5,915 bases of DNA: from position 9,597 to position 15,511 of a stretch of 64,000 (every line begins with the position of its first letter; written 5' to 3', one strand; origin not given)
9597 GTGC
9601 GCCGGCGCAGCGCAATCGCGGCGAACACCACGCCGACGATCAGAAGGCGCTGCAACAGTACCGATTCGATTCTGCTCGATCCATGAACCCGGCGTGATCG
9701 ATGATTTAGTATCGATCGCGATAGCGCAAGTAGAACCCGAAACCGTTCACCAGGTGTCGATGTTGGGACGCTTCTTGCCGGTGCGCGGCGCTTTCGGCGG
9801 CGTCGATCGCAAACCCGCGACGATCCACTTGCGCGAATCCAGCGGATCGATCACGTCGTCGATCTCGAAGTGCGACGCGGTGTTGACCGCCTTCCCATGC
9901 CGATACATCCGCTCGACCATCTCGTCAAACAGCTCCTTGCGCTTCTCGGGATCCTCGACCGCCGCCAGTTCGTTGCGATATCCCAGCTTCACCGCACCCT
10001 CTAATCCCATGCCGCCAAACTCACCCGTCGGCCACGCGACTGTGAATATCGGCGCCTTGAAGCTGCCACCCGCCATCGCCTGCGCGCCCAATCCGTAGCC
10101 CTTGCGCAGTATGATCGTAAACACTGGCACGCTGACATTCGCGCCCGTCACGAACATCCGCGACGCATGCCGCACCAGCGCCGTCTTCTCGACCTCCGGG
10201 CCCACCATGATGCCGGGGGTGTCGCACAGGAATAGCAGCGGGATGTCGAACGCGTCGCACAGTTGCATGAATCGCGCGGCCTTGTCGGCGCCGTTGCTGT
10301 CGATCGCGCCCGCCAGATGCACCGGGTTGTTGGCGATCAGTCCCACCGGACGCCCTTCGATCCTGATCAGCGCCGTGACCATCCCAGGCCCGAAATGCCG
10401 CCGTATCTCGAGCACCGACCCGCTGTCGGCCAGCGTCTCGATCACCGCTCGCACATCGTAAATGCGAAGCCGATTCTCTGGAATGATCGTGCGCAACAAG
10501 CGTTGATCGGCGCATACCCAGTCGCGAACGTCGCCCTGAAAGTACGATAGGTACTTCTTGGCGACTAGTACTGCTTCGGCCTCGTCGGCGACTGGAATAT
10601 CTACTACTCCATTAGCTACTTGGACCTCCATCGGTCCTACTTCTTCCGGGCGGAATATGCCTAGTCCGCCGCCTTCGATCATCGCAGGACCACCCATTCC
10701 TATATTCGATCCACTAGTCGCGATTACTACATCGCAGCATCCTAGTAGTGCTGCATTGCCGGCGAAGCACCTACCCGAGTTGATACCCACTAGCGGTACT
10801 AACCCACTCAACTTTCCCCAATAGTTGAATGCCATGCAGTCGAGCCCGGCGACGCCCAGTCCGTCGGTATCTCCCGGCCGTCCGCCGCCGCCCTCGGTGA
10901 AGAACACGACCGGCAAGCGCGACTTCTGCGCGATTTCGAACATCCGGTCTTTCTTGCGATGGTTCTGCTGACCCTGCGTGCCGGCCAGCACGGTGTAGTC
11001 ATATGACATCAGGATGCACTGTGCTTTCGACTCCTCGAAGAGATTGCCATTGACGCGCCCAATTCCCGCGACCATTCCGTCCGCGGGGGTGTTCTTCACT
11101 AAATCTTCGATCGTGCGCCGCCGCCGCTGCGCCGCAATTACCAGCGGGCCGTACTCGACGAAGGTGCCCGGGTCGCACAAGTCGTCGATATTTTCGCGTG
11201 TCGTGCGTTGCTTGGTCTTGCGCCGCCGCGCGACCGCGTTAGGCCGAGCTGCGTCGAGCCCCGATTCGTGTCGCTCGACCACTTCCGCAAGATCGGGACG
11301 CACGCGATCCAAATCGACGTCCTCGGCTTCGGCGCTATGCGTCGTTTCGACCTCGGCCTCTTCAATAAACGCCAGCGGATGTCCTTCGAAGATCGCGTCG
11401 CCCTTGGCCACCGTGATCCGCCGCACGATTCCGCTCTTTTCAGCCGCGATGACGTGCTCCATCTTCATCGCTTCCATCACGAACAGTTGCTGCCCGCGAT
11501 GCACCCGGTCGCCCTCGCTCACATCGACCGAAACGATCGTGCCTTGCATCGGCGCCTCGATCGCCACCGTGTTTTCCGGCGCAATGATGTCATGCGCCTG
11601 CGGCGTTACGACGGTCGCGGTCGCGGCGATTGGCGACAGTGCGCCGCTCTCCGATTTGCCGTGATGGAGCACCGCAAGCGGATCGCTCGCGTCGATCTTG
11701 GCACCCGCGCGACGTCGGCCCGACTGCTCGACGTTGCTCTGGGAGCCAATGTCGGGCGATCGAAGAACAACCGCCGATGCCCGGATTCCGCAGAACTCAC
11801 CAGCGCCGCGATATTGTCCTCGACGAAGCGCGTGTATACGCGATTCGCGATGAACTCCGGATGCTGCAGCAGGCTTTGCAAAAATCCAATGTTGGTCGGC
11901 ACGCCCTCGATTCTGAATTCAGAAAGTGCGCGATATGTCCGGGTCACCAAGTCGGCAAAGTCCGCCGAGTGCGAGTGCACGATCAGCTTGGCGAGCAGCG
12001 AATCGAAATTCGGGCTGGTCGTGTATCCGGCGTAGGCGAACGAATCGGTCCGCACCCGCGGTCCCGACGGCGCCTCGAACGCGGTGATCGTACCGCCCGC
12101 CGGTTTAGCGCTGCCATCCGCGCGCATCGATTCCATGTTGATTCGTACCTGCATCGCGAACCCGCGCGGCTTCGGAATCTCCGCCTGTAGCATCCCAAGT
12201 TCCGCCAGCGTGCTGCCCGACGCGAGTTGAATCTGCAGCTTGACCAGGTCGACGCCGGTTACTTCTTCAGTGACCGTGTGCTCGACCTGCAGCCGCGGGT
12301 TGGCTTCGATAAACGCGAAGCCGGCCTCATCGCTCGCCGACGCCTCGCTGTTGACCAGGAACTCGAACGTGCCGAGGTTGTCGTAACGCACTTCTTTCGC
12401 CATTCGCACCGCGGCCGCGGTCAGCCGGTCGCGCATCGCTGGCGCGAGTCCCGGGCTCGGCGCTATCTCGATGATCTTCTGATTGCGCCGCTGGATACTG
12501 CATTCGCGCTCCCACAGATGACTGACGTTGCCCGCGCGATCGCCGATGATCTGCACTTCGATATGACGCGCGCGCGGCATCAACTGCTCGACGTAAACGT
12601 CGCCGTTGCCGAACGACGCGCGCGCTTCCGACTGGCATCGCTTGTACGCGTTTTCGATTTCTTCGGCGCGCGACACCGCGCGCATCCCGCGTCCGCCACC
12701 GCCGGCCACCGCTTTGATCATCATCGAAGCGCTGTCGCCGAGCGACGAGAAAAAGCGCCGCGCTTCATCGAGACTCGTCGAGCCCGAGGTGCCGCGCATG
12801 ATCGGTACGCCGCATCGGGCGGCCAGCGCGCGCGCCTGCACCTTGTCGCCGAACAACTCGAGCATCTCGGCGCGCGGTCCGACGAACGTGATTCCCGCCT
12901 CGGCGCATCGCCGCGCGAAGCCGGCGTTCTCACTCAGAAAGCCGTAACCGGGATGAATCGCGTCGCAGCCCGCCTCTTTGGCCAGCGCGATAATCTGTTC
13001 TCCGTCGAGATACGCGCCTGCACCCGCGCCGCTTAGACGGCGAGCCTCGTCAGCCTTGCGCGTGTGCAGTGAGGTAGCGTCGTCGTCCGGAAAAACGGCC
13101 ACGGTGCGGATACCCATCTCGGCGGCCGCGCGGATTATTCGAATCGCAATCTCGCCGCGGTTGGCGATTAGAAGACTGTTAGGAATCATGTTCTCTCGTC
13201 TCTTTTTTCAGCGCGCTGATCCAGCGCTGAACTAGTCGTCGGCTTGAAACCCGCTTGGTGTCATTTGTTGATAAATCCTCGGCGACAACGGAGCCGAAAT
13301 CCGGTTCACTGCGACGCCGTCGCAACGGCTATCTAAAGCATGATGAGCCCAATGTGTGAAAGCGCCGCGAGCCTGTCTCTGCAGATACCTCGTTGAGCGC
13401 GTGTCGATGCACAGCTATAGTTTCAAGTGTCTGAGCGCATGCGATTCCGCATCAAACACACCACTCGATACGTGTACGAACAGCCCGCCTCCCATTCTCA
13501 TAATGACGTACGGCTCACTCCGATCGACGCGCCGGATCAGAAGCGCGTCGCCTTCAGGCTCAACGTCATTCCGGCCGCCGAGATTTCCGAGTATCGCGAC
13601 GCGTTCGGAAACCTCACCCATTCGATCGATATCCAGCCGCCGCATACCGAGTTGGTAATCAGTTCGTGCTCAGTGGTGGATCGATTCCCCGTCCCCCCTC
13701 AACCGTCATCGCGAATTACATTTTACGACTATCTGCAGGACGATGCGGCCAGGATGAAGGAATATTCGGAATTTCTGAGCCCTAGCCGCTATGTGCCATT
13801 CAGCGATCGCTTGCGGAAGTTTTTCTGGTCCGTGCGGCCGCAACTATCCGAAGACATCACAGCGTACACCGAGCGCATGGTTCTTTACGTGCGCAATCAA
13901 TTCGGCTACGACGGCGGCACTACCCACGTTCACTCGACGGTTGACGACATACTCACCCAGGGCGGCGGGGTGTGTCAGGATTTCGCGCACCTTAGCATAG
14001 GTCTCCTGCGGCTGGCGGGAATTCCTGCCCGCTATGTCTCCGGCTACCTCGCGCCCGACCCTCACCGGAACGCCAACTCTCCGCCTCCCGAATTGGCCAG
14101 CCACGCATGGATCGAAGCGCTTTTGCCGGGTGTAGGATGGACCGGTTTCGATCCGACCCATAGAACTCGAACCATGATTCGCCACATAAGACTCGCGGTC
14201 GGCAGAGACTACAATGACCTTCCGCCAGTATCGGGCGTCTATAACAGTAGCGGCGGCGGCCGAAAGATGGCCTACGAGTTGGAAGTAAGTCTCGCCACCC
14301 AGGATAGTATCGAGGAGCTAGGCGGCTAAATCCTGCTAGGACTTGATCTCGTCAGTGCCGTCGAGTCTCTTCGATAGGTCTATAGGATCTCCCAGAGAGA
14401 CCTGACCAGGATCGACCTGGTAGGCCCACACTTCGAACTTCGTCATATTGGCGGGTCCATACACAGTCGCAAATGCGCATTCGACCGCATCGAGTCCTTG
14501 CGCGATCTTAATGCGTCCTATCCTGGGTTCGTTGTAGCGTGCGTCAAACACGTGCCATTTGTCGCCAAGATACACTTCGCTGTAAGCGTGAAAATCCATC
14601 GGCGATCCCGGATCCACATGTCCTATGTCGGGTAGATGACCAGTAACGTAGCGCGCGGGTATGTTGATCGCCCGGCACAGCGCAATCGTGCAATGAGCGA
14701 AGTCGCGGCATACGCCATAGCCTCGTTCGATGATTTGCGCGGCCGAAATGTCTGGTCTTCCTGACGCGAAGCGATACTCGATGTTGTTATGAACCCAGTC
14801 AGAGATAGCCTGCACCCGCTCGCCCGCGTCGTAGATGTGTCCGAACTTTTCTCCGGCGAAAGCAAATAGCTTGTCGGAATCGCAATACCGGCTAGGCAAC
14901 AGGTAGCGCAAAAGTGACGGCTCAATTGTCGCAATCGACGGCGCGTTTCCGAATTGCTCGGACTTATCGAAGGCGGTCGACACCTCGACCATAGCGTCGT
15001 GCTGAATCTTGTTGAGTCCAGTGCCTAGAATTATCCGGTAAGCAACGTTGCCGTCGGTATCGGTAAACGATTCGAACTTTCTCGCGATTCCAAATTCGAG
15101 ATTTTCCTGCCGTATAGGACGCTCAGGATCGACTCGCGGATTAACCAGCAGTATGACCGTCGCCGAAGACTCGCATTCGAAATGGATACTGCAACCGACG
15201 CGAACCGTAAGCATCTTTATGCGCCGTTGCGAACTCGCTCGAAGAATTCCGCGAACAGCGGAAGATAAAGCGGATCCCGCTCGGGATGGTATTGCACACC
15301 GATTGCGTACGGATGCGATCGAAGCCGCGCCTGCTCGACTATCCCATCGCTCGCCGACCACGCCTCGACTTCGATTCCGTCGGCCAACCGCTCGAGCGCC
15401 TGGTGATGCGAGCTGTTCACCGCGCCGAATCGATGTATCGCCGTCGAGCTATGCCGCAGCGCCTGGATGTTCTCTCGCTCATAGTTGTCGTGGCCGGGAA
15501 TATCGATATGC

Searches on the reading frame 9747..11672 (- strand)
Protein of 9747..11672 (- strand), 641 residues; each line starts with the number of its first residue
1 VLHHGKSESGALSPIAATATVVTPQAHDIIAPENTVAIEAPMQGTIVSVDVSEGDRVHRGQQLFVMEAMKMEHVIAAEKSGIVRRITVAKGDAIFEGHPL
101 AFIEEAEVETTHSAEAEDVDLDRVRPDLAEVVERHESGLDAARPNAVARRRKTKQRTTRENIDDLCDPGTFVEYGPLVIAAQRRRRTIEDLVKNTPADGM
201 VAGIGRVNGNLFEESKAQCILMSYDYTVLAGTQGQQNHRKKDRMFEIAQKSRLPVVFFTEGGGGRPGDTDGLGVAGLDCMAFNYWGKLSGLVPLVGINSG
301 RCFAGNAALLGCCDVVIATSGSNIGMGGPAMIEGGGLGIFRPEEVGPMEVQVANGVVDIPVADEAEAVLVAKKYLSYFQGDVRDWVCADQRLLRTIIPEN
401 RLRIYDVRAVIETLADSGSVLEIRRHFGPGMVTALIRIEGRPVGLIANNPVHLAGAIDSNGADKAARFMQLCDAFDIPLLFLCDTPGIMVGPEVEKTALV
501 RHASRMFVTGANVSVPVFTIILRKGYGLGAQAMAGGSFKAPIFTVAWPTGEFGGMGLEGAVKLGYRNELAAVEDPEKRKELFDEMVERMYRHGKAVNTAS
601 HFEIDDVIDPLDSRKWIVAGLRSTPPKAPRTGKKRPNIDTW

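Call 60: search_protein_families(library=pfam, proteins=[window:9747-11672:-], max_evalue=0.001)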
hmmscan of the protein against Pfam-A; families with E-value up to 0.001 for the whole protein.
window:9747-11672:- (641 aa): 5 families
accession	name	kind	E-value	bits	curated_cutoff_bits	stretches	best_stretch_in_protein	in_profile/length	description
PF01039.27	Carboxyl_trans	-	3.6e-76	257.2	22.3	1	155-627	7-481/493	Carboxyl transferase domain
PF00364.28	Biotin_lipoyl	-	4.3e-16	59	22.1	1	38-102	3-72/73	Biotin-requiring enzyme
PF03255.19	ACCA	-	1.8e-10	40.9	23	1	455-536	126-207/310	Acetyl co-enzyme A carboxylase carboxyltransferase-like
PF13533.13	Biotin_lipoyl_2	-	1.1e-06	28.7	29.8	1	36-66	1-31/32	Biotin-lipoyl like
PF16576.10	HlyD_D23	-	1.7e-05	24.7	30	0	32-68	105-141/214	Barrel-sandwich domain of CusB or HlyD membrane-fusion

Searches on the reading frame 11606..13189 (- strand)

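Call 60: search_protein_families(library=pfam, proteins=[window:11606-13189:-], max_evalue=0.001)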
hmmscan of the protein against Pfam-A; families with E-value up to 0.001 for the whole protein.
window:11606-13189:- (527 aa): 4 families
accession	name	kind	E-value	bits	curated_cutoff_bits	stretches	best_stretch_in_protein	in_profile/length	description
PF02786.22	CPSase_L_D2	-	9.8e-60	202.1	19.8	1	115-330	1-210/211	Carbamoyl-phosphate synthase L chain, ATP binding domain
PF00289.28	Biotin_carb_N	-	5.8e-42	143.1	25.5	1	4-110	3-110/110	Biotin carboxylase, N-terminal domain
PF02785.25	Biotin_carb_C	-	1.4e-30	106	32.4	1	347-457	1-107/108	Biotin carboxylase C-terminal domain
PF02222.28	ATP-grasp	-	3.8e-06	27.1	27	1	139-276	18-146/179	ATP-grasp domain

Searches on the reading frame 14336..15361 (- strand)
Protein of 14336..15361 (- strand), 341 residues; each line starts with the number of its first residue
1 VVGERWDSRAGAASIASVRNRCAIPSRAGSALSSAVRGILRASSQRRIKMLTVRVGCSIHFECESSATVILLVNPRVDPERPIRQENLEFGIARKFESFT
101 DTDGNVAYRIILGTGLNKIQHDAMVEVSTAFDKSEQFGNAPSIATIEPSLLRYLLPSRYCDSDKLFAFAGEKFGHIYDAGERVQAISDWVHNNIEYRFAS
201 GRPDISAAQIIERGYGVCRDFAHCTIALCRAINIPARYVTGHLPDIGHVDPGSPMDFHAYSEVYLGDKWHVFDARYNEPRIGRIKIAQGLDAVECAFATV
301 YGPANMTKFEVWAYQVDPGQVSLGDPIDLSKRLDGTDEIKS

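Call 60: search_protein_families(library=pfam, proteins=[window:14336-15361:-], max_evalue=0.001)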
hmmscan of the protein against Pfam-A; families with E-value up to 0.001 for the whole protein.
window:14336-15361:- (341 aa): 2 families
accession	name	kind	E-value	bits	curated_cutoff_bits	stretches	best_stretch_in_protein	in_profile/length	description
PF01841.26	Transglut_core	-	3.3e-23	82.5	23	1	178-274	13-108/108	Transglutaminase-like superfamily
PF04473.18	DUF553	-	2.3e-05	24.3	20.5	1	181-241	17-87/140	Transglutaminase-like domain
